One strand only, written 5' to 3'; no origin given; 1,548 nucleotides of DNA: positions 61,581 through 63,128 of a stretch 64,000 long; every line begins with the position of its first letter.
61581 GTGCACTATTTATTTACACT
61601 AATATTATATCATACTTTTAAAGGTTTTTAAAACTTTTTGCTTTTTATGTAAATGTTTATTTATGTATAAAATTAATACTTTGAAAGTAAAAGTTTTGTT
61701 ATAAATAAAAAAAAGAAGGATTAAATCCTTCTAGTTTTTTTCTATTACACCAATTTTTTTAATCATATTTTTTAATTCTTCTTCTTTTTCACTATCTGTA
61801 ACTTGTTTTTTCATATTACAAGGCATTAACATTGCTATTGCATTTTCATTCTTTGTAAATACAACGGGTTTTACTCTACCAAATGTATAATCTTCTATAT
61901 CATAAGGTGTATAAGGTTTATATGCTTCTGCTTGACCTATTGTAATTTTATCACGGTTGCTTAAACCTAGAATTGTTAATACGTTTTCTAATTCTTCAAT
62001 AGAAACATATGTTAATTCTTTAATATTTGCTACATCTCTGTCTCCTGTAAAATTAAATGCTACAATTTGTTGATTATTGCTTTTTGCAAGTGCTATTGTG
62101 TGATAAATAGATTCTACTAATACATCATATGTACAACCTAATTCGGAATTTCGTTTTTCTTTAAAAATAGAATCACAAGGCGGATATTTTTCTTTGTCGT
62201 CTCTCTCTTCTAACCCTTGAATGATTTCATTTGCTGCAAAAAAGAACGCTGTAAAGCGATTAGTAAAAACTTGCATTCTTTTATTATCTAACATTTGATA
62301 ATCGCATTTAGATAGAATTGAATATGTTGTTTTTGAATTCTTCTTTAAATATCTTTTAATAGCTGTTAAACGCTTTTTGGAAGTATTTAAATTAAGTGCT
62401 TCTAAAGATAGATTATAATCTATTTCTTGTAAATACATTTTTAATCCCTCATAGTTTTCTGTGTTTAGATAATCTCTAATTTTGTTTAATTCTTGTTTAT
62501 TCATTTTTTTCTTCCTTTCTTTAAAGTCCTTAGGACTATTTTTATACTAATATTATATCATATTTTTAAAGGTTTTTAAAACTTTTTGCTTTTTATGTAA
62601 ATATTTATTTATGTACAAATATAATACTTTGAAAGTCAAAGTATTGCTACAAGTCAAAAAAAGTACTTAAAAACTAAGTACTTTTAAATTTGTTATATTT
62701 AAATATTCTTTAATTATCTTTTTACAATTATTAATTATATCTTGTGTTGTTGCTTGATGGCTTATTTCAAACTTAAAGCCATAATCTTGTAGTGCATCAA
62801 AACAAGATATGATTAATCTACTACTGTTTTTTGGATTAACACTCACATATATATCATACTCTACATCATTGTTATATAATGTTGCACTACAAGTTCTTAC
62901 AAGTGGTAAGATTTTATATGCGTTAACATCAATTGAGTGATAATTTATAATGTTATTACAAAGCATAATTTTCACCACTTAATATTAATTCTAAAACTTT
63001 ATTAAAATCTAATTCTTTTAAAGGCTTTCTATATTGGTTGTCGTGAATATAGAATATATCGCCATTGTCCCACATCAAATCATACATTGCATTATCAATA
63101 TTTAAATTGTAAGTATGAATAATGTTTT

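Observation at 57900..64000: Array of single-gene cassettes, each with a conserved promoter repeat and its own terminator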

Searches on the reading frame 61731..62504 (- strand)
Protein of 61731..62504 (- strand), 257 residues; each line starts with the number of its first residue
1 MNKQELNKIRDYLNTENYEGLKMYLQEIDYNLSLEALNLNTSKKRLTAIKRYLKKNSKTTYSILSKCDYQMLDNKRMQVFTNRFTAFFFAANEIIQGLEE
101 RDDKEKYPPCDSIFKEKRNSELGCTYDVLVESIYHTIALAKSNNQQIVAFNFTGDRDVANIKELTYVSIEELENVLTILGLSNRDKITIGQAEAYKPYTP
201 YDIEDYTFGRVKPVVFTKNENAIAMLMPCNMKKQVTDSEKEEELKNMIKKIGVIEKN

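Call 12: search_protein_families(library=pfam, proteins=[window:61731-62504:-], max_evalue=0.01)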
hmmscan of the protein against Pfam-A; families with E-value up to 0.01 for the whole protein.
window:61731-62504:- (257 aa): 1 family
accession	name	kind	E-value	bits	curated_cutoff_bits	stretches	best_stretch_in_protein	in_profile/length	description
PF11016.13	DUF2854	-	0.0088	16.4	25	0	24-88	73-137/146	Protein of unknown function (DUF2854)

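Call 35: find_encoding_contigs(protein=window:61731-62504:-, flank=6000, max_places=8)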
Protein window:61731-62504:- (257 aa): 5 contigs read that carry it; 2 places shown.
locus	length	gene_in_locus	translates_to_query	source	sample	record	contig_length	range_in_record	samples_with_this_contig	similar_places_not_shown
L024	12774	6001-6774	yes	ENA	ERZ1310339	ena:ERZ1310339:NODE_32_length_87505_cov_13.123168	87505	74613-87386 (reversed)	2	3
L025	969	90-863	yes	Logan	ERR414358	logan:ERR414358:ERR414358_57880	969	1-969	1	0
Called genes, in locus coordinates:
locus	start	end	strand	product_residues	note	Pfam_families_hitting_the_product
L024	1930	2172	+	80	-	-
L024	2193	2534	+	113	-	-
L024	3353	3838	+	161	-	-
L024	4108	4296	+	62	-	-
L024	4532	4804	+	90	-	-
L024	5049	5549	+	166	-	-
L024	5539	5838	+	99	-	-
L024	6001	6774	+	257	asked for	-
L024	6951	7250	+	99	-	-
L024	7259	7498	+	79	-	-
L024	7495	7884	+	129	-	-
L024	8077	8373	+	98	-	-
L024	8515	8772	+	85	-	-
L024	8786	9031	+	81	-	-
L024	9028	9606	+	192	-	-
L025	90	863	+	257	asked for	-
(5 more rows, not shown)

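Call 39: search_protein_families(library=phrogs, proteins=[window:61731-62504:-], max_evalue=0.01)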
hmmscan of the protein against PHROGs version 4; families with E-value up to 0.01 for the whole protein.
window:61731-62504:- (257 aa): 0 families

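Call 45: find_homologous_proteins(query=window:61731-62504:-, max_evalue=0.001)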
Query window:61731-62504:- (257 aa): 18 proteins with E <= 0.001 among 480 candidates.
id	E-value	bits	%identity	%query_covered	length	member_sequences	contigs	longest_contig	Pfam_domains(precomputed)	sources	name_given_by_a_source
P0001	2.8e-155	533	96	100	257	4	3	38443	-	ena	-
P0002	3.1e-149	513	92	100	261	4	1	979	-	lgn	-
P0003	2.7e-47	179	45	99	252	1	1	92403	-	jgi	-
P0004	1.0e-44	171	45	99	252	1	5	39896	-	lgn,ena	-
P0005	6.2e-44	168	44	95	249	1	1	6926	-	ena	-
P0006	1.3e-43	167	44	99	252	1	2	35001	-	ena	-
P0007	5.4e-43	165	45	89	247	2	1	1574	-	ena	-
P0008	2.9e-42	163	43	95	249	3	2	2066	-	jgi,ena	jgi:hypothetical protein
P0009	4.8e-42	162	42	95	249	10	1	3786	-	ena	-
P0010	6.0e-42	162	43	89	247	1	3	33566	-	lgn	-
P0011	1.1e-41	161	43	89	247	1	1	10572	-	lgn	-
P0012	1.2e-41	161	42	95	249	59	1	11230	-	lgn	-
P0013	6.0e-41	159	41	95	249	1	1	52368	-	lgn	-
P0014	1.9e-40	157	43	89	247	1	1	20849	-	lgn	-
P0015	1.3e-39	154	42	89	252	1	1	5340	-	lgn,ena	-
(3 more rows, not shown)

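Call 46: find_encoding_contigs(protein=P0001, flank=10000, max_places=3)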
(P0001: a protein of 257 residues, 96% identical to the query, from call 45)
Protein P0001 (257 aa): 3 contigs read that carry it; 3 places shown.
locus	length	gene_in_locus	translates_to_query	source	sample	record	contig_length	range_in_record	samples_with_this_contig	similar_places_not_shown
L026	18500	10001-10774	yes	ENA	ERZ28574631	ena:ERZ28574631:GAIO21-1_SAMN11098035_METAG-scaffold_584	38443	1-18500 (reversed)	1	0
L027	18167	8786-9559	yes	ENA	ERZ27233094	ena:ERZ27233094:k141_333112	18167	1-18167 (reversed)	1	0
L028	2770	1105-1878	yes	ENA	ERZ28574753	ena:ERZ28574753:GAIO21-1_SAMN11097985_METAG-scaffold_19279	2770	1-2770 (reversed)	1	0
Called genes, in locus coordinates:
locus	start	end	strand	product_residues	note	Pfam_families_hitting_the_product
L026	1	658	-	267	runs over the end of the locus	-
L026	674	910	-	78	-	-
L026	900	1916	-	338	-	-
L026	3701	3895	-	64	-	-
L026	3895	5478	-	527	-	PF04851:ResIII, PF00270:DEAD (faint)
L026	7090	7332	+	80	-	-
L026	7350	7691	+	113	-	-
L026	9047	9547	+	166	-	-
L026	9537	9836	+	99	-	-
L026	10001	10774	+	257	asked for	-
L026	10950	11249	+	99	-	-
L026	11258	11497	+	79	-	-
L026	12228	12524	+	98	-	-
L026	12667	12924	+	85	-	-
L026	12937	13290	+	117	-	-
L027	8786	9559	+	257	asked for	-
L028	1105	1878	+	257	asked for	-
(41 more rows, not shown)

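Call 47: find_encoding_contigs(protein=P0004, flank=10000, max_places=3)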
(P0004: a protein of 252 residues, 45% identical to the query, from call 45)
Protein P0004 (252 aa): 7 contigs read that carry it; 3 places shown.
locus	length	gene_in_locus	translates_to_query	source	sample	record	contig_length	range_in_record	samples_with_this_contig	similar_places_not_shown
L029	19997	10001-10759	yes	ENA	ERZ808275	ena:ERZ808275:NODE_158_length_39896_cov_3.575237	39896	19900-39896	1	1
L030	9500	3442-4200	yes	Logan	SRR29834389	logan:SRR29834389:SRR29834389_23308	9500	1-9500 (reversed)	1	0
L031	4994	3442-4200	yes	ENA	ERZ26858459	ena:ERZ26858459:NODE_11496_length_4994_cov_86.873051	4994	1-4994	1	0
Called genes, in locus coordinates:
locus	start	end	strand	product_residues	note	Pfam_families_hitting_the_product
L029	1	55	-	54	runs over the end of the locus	-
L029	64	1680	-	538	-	PF04851:ResIII, PF00270:DEAD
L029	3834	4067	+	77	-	-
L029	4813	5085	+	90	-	-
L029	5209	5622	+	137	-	-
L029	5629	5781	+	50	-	-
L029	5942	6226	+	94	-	-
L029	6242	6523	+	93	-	-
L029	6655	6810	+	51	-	-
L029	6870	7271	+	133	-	-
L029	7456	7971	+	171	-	-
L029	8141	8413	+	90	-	-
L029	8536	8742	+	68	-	-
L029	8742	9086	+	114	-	-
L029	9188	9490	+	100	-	-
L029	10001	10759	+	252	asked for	-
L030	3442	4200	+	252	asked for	-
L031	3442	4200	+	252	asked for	-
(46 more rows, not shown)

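Call 48: find_encoding_contigs(protein=P0013, flank=10000, max_places=3)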
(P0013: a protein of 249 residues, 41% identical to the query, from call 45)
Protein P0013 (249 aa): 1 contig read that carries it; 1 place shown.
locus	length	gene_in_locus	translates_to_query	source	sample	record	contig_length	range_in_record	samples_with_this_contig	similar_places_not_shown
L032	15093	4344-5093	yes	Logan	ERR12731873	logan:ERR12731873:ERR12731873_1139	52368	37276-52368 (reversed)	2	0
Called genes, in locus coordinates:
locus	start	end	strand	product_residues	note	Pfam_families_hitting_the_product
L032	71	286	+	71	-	-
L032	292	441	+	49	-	-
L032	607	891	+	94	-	-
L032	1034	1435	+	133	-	-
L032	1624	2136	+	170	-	-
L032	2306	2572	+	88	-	-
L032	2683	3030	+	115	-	-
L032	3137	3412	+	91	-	-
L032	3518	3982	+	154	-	-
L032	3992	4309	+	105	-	-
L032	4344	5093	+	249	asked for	-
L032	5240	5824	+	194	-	PF04542:Sigma70_r2 (weak)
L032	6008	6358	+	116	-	-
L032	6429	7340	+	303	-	PF02899:Phage_int_SAM_1, PF13495:Phage_int_SAM_4 (weak), PF00589:Phage_integrase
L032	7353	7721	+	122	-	-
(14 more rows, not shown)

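Call 49: find_encoding_contigs(protein=P0010, flank=10000, max_places=3)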
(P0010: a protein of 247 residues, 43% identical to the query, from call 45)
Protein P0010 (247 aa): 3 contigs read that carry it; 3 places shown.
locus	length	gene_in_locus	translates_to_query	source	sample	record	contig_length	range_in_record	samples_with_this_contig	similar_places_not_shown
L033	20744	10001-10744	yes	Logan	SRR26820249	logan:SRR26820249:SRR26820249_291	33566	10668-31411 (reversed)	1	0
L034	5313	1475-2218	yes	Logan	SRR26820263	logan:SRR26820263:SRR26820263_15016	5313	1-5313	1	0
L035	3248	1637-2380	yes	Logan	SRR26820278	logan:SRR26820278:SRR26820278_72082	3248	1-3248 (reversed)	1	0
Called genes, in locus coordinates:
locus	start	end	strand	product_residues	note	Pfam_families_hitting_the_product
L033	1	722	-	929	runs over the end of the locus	PF05183:RdRP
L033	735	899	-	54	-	-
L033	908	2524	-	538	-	PF04851:ResIII, PF00270:DEAD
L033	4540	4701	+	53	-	-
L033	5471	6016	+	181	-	-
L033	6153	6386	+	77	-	-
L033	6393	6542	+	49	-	-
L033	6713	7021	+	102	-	-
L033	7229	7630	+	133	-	-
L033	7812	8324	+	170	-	-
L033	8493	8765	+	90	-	-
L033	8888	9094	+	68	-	-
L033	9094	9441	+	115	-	-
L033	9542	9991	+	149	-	-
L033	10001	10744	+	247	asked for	-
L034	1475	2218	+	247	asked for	-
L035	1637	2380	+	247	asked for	-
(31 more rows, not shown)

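Call 62: search_dna_similar(query=window:61731-62504:-, collection=phages, mode=protein, max_evalue=0.001, max_rows=10)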
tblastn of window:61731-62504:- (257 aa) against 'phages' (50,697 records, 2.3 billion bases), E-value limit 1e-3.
No match.

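Call 64: search_solved_structures(query=window:61731-62504:-, max_evalue=1)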
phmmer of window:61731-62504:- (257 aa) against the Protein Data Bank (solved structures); distinct sequences matched with E-value up to 1: 0.

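Call 73: predict_structure(alignment_id=A2)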
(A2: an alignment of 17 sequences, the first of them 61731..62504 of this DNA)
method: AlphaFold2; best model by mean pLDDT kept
length: 257 residues; sequences in the alignment: 17
mean_pLDDT: 71.2   pTM: 0.73
mean pLDDT of the five models: 71.2, 70.6, 70.2, 60.2, 58.9
residues with pLDDT >= 90: 36; 70-90: 110; 50-70: 69; < 50: 42
segments of 3 or more residues with pLDDT < 50: 60-65, 102-106, 108-122, 194-209
pLDDT, mean of each block of 10 residues (from residue 1): 85 88 71 67 80 64 54 70 77 70 47 41 72 93 91 68 83 91 87 47 37 78 81 57 75 80
secondary structure, 60 per line:
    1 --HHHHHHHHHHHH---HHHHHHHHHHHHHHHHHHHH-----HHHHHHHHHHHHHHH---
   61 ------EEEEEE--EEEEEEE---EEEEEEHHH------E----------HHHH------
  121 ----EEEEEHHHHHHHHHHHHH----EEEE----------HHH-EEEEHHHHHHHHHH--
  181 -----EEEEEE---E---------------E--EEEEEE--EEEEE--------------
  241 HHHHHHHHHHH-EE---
elements in order: H3-14 H18-37 H43-57 E67-72 E75-81 E85-90 H111-114 E125-129 H130-142 E147-150 E165-168 H169-178 E186-191 E214-219 E222-226 H241-251

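Call 75: fold_search(model_id=the predicted structure, library=pdb)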
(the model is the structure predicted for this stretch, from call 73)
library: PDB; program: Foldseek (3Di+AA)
matches with E <= 10: 454; with E <= 0.001: 3
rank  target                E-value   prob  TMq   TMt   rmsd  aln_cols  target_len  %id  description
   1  2awa_D                2.1e-04  0.99  0.28  0.20  11.0       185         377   12  Crystal structure of DNA polymerase III, beta chain (EC 2.7.7.7) (np_344555.1) from STREPTOCOCCUS PNEUMONIAE TIGR4 at  (released 2005-09-20)
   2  6e8d_B                6.6e-04  1.00  0.39  0.23  10.6       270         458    9  Crystal structure of the Bacillus subtilis sliding clamp-MutL complex. (released 2019-05-01)
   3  7evp_A                6.6e-04  1.00  0.37  0.27  10.3       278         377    8  Cryo-EM structure of the Gp168-beta-clamp complex (released 2022-02-16)
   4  1iz5_A                1.4e-03  0.98  0.31  0.33  12.9       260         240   12  Pyrococcus furiosus PCNA mutant (Met73Leu, Asp143Ala, Asp147Ala): orthorhombic form (released 2003-04-01)
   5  8vat_G                1.5e-03  1.00  0.39  0.41   7.4       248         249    7  Structure of the E. coli clamp loader bound to the beta clamp in a Open-RNAp/t conformation (released 2024-03-27)
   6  1jql_A                1.5e-03  0.94  0.27  0.20  11.8       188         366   11  Mechanism of Processivity Clamp Opening by the Delta Subunit Wrench of the Clamp Loader Complex of E. coli DNA Polymer (released 2001-09-26)
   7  3q4k_B                1.6e-03  0.97  0.29  0.22  11.0       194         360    9  Structure of a small peptide ligand bound to E.coli DNA sliding clamp (released 2011-12-28)
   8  6e8d_A                2.2e-03  0.99  0.40  0.24  10.5       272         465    8  Crystal structure of the Bacillus subtilis sliding clamp-MutL complex. (released 2019-05-01)
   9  7ybd                  2.6e-03  0.99  0.39  0.29   9.0       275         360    9  Crystal structure of sliding DNA clamp of Clostridioides difficile (released 2022-10-19)
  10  8dt6_C                2.8e-03  0.99  0.40  0.28   9.2       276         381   12  Crystal Structure of DNA Polymerase III beta subunit from Elizabethkingia anophelis (released 2022-08-10)
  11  6amq_C                3.1e-03  0.93  0.28  0.21  11.0       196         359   11  Crystal structure of the DNA polymerase III subunit beta from Enterobacter cloacae (released 2017-11-01)
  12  4n95_B                3.1e-03  0.89  0.26  0.19  11.8       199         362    8  E. coli sliding clamp in complex with 5-chloroindoline-2,3-dione (released 2013-11-06)
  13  6amq_D                3.3e-03  0.96  0.28  0.21  10.8       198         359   10  Crystal structure of the DNA polymerase III subunit beta from Enterobacter cloacae (released 2017-11-01)
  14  6amq_B                3.3e-03  0.93  0.27  0.20  11.2       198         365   11  Crystal structure of the DNA polymerase III subunit beta from Enterobacter cloacae (released 2017-11-01)
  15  6fvm_A                3.3e-03  0.90  0.26  0.19  11.1       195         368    8  Mutant DNA polymerase sliding clamp from Escherichia coli with bound P7 peptide (released 2019-04-10)
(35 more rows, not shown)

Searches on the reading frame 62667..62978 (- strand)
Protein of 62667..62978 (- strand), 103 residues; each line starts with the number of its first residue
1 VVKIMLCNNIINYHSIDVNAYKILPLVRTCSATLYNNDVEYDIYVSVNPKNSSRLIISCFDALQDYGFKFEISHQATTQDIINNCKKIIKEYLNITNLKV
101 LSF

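Call 12: search_protein_families(library=pfam, proteins=[window:62667-62978:-], max_evalue=0.01)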
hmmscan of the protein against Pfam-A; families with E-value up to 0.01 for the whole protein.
window:62667-62978:- (103 aa): 1 family
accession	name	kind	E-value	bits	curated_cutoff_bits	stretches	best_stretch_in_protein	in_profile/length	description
PF04867.17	DUF643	-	0.0046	18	25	1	53-97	33-77/114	Protein of unknown function (DUF643)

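Call 39: search_protein_families(library=phrogs, proteins=[window:62667-62978:-], max_evalue=0.01)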
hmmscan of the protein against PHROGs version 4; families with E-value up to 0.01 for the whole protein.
window:62667-62978:- (103 aa): 0 families
